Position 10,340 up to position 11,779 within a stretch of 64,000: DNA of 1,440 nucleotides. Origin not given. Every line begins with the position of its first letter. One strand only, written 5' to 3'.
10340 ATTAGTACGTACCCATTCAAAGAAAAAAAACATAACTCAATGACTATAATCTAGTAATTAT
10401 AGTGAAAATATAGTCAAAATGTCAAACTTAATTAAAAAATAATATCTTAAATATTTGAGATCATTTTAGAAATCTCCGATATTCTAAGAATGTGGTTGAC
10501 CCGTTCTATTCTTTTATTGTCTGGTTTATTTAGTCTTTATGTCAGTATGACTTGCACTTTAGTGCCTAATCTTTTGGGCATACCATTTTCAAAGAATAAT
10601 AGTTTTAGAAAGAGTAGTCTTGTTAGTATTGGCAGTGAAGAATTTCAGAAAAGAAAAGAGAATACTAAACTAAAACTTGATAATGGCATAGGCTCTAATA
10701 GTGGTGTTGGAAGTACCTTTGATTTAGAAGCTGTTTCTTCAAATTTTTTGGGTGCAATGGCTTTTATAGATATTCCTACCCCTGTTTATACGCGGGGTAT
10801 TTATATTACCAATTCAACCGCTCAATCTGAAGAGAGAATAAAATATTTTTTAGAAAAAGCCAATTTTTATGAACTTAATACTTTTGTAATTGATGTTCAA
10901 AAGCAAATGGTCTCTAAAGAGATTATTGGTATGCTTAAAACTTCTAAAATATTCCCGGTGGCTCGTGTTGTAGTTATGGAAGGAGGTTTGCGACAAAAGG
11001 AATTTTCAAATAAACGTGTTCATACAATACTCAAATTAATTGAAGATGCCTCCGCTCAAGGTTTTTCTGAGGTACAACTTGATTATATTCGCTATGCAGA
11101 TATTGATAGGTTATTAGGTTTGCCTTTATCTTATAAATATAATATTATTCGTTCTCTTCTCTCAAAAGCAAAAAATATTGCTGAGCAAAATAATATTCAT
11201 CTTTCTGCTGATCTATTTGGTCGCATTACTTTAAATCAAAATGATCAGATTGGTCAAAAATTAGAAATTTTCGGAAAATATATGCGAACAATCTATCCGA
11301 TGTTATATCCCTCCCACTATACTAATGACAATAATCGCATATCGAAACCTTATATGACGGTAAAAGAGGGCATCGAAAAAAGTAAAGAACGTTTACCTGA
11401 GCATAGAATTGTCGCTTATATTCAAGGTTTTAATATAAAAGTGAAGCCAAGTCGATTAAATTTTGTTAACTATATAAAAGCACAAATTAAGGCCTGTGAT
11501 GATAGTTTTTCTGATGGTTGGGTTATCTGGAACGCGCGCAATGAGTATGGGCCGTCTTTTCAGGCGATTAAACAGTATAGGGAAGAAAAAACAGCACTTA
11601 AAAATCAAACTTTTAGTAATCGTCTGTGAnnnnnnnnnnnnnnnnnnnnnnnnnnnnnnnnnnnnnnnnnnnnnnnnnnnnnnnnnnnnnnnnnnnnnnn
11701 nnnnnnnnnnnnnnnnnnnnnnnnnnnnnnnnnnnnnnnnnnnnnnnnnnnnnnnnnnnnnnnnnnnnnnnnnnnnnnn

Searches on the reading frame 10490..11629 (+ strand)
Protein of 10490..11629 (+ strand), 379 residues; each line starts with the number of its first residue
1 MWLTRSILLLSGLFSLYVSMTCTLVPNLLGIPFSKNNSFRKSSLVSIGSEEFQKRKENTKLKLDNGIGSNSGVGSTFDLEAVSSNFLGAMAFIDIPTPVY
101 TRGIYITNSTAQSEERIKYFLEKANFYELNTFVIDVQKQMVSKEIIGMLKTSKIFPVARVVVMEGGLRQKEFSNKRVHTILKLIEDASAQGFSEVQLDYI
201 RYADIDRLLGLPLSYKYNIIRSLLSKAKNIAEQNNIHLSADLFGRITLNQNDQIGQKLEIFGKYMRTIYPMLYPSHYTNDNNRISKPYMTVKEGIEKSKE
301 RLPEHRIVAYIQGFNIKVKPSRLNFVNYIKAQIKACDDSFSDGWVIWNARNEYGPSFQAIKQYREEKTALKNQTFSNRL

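Call 8: search_protein_families(library=pfam, proteins=[window:10490-11629:+], max_evalue=0.01)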
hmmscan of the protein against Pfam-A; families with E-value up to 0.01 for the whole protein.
window:10490-11629:+ (379 aa): 1 family
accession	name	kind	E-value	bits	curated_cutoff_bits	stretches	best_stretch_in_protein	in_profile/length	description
PF13200.12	DUF4015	-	9.9e-41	140.3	27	1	181-353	127-313/313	Putative glycosyl hydrolase domain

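Call 65: find_encoding_contigs(protein=window:10490-11629:+, flank=10000, max_places=6)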
Protein window:10490-11629:+ (379 aa): no gene with exactly this product is on record in the collection.
